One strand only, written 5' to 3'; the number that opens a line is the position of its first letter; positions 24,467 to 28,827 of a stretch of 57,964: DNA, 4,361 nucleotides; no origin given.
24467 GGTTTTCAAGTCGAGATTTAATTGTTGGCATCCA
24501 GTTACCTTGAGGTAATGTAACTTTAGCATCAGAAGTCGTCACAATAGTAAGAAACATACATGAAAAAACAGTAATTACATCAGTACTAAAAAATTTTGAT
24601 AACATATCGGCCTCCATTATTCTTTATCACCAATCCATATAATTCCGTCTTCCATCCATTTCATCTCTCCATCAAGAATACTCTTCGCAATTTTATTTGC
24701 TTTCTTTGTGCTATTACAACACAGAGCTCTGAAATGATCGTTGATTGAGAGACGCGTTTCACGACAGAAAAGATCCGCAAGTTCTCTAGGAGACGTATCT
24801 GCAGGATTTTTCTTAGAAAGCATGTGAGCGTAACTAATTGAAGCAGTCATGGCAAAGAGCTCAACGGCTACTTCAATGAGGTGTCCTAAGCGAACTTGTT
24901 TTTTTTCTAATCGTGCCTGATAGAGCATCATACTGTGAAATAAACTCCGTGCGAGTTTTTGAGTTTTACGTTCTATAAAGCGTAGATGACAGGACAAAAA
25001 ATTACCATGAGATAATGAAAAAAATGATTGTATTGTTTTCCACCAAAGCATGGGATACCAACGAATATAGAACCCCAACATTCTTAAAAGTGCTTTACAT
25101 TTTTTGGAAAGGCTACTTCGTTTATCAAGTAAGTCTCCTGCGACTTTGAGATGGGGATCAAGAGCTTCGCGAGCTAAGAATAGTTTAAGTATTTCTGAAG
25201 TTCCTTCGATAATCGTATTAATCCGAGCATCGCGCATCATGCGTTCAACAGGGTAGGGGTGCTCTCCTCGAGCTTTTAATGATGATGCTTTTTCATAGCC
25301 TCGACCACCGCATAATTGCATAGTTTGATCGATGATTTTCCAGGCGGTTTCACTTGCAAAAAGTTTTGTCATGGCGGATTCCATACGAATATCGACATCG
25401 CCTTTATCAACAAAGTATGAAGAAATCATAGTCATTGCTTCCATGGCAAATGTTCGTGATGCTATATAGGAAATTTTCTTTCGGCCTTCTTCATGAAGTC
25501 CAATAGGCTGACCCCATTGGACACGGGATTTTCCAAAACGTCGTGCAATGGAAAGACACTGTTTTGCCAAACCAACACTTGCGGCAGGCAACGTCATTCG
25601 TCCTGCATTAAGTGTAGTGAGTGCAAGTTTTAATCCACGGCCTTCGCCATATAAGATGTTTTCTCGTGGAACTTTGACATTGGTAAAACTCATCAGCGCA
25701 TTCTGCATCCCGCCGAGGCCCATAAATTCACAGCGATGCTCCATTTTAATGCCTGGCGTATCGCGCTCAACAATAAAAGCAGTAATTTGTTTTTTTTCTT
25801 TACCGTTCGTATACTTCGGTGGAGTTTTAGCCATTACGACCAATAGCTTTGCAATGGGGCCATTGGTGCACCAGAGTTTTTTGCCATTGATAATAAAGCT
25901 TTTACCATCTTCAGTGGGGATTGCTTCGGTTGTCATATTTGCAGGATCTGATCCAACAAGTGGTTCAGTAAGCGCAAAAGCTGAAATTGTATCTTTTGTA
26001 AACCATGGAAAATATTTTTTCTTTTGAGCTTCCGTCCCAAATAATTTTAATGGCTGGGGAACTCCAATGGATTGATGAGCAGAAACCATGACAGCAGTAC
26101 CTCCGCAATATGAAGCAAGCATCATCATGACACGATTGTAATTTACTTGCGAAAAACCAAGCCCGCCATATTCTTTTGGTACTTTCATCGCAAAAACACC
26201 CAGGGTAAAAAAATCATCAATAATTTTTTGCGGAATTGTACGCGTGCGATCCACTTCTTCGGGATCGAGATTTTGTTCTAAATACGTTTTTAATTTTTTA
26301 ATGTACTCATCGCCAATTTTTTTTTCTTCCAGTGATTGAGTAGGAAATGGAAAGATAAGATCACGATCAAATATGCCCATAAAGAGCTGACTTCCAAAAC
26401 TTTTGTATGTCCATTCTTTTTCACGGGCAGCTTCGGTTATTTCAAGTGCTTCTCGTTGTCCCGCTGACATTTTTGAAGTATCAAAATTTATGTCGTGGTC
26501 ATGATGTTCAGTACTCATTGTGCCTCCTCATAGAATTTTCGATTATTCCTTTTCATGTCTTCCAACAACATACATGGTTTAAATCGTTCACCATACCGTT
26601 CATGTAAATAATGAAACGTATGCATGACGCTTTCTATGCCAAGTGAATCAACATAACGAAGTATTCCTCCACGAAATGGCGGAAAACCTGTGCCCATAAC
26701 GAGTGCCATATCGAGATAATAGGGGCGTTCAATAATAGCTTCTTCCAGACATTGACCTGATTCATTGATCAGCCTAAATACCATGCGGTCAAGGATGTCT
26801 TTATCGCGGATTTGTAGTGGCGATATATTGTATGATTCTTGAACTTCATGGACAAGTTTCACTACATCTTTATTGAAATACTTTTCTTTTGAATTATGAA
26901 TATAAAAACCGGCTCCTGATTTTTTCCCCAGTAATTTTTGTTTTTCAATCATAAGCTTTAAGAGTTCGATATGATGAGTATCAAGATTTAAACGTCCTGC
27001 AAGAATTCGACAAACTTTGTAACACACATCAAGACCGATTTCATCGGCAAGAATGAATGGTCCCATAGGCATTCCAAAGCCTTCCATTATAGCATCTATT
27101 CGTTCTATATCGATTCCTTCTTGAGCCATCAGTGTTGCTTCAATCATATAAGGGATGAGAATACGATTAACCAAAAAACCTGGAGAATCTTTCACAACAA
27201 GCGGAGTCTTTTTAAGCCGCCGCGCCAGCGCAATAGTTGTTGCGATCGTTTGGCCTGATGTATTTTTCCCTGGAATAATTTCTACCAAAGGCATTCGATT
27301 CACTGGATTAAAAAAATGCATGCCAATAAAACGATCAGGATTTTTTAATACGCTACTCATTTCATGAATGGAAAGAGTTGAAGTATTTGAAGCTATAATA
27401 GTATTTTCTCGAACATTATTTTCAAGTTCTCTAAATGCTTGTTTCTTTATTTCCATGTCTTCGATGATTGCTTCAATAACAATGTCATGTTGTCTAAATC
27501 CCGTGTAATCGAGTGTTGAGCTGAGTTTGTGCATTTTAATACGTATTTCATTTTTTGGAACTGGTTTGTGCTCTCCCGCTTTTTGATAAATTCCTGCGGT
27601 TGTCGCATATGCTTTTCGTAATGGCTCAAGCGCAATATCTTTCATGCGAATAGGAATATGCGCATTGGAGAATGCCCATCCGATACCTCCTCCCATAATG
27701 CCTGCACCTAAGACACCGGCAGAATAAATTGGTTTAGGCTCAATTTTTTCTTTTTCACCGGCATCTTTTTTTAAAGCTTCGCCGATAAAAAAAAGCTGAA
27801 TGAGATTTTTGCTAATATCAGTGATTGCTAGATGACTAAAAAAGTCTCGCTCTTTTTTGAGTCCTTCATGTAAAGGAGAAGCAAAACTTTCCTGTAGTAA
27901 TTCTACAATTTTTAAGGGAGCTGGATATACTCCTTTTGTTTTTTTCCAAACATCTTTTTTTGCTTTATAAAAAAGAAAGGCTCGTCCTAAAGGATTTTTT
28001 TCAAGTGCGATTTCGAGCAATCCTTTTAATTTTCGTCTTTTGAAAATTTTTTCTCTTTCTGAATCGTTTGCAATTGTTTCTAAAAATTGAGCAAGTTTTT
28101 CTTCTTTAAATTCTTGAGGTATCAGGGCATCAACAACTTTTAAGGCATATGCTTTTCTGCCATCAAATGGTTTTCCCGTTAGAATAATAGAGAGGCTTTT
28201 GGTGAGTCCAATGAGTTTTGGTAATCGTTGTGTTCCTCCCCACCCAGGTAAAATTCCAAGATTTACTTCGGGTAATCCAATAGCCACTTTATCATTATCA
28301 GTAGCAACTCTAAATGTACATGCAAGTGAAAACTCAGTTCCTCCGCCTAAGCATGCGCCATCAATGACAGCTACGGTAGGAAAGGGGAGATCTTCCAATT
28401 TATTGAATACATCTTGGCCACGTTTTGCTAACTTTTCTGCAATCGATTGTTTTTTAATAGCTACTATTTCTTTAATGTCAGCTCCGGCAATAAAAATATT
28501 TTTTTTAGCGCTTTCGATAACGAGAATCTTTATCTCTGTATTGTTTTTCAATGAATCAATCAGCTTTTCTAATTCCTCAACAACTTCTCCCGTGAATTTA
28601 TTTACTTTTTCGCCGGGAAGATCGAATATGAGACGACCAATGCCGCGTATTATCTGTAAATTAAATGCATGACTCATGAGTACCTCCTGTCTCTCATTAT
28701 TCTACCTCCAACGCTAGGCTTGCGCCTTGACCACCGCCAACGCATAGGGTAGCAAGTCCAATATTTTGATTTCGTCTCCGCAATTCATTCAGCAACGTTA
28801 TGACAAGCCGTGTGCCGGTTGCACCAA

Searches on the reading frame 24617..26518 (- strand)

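Call 42: search_protein_families(library=ncbifam, proteins=[window:24617-26518:-], max_evalue=1e-10)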
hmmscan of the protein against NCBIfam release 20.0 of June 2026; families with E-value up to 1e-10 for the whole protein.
window:24617-26518:- (633 aa): 18 families
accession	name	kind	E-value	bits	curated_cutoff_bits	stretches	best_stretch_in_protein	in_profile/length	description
NF042972.1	AcrlCoAredClosAcrC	equivalog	6.9e-79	265.2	640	1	76-453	16-377/378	acryloyl-CoA reductase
NF058590.1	AcCoDHFadEBacil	equivalog_domain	8.9e-74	249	600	1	82-473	45-431/586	acyl-CoA dehydrogenase FadE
NF042439.1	SulpropCoADesulf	equivalog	1e-57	195.7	600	1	87-457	17-375/379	3-sulfinopropanoyl-CoA desulfinase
NF043006.1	CyhCrbnylCoADH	equivalog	1.7e-54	185.3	650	1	64-453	6-376/380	cyclohexane-1-carbonyl-CoA dehydrogenase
NF007000.1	PRK09463.1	subfamily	2.1e-51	175.1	600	1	17-602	6-589/726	acyl-CoA dehydrogenase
NF045552.1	GlutCoADH_Des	equivalog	1.8e-49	169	470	1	82-453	22-380/387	glutaryl-CoA dehydrogenase Acd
NF008997.0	PRK12341.1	equivalog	1.6e-46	159.1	537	1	87-451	30-375/382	acyl-CoA dehydrogenase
NF009586.0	PRK13026.1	subfamily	7.7e-45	153.4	608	1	42-408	57-433/777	acyl-CoA dehydrogenase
NF045652.1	ProlPCPDhRedW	equivalog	8.6e-45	153.2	650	1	106-451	43-372/376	L-prolyl-[peptidyl-carrier protein] dehydrogenase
NF002885.1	PRK03354.1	equivalog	8e-37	127.1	540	1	87-453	30-374/378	crotonobetainyl-CoA dehydrogenase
NF053553.1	prodigi_MBC_PigA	equivalog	1.2e-35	123.4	500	1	93-450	35-377/381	prodigiosin MBC biosynthesis dehydrogenase PigA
NF038187.1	FadE_coli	exception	4e-30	104.6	1300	1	95-409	149-474/816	acyl-CoA dehydrogenase FadE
NF049984.1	Rv1679_FadE16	equivalog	4e-25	88.8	600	1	86-448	16-361/371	Rv1679 family acyl-CoA dehydrogenase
NF052270.1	Staph_DH_FadE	equivalog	1.9e-24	86.2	600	1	71-451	27-392/400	acyl-CoA dehydrogenase FadE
TIGR03207.1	cyc_hxne_CoA_dh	equivalog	3.3e-24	85.3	575.35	1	87-451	25-370/372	cyclohexanecarboxyl-CoA dehydrogenase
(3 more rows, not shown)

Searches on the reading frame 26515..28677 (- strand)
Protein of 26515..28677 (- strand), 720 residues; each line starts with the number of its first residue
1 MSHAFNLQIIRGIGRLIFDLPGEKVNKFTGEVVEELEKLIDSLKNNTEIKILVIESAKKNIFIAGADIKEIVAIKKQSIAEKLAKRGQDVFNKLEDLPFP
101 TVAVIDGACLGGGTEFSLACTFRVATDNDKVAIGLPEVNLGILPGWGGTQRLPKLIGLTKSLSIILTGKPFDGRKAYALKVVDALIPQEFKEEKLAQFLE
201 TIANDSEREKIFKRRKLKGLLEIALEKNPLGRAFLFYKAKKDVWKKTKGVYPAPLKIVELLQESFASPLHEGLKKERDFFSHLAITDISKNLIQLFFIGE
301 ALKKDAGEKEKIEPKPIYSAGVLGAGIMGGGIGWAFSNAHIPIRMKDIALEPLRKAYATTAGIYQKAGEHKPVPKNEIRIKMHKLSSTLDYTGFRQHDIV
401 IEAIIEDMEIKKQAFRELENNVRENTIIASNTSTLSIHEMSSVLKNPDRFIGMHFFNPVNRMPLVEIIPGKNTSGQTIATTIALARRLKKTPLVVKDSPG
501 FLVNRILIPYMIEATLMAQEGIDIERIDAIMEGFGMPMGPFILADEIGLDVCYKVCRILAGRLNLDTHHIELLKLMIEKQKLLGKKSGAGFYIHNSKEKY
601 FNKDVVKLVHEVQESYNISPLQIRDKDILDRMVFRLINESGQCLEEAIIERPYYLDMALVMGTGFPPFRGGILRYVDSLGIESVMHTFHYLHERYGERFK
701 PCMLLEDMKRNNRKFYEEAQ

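Call 42: search_protein_families(library=ncbifam, proteins=[window:26515-28677:-], max_evalue=1e-10)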
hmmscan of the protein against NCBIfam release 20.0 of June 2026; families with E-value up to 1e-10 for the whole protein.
window:26515-28677:- (720 aa): 73 families (the best 25 are shown)
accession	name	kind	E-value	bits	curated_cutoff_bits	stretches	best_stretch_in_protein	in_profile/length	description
NF008363.0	PRK11154.1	equivalog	9.7e-212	704.9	869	1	2-717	4-707/708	fatty acid oxidation complex subunit alpha FadJ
NF008727.0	PRK11730.1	equivalog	4.5e-190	633.5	870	1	11-718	15-716/717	fatty acid oxidation complex subunit alpha FadB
TIGR02440.1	FadJ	equivalog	1.1e-189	632.1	968.45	1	5-716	2-699/699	fatty acid oxidation complex subunit alpha FadJ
TIGR02437.1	FadB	equivalog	7.9e-166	553.4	933.55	1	11-716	15-714/714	fatty acid oxidation complex subunit alpha FadB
TIGR02441.1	fa_ox_alpha_mit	equivalog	6.5e-162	540.2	964.65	1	12-716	22-737/737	fatty acid oxidation complex subunit alpha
NF004474.0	PRK05808.1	subfamily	1.3e-74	251.1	408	1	320-593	6-281/283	3-hydroxybutyryl-CoA dehydrogenase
NF006124.0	PRK08268.1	subfamily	4.3e-73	247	508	1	317-603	7-296/507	3-hydroxyacyl-CoA dehydrogenase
NF006722.0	PRK09260.1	equivalog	5.3e-63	212.9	429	1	322-599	7-286/289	3-hydroxyacyl-CoA dehydrogenase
NF005715.0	PRK07530.1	equivalog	4.8e-61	206.7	420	1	317-595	4-284/292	3-hydroxybutyryl-CoA dehydrogenase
NF004699.0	PRK06035.1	equivalog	1e-55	189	500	1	317-562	3-253/294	3-hydroxyacyl-CoA dehydrogenase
NF005875.0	PRK07819.1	subfamily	1.5e-55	188.6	319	1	317-593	5-285/287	3-hydroxybutyryl-CoA dehydrogenase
TIGR02279.1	PaaC-3OHAcCoADH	equivalog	7.3e-55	186.7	669.4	1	321-597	9-288/503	3-hydroxyacyl-CoA dehydrogenase PaaH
NF052272.1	Staph_FadB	exception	7e-53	179.9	999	1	318-654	4-349/752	3-hydroxyacyl-CoA dehydrogenase/crotonase FadB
NF005803.0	PRK07658.1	equivalog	2.3e-49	168.1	313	1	25-207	22-201/257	enoyl-CoA hydratase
NF006143.0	PRK08293.1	equivalog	3.1e-47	161.3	312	1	322-595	9-288/291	3-hydroxyacyl-CoA dehydrogenase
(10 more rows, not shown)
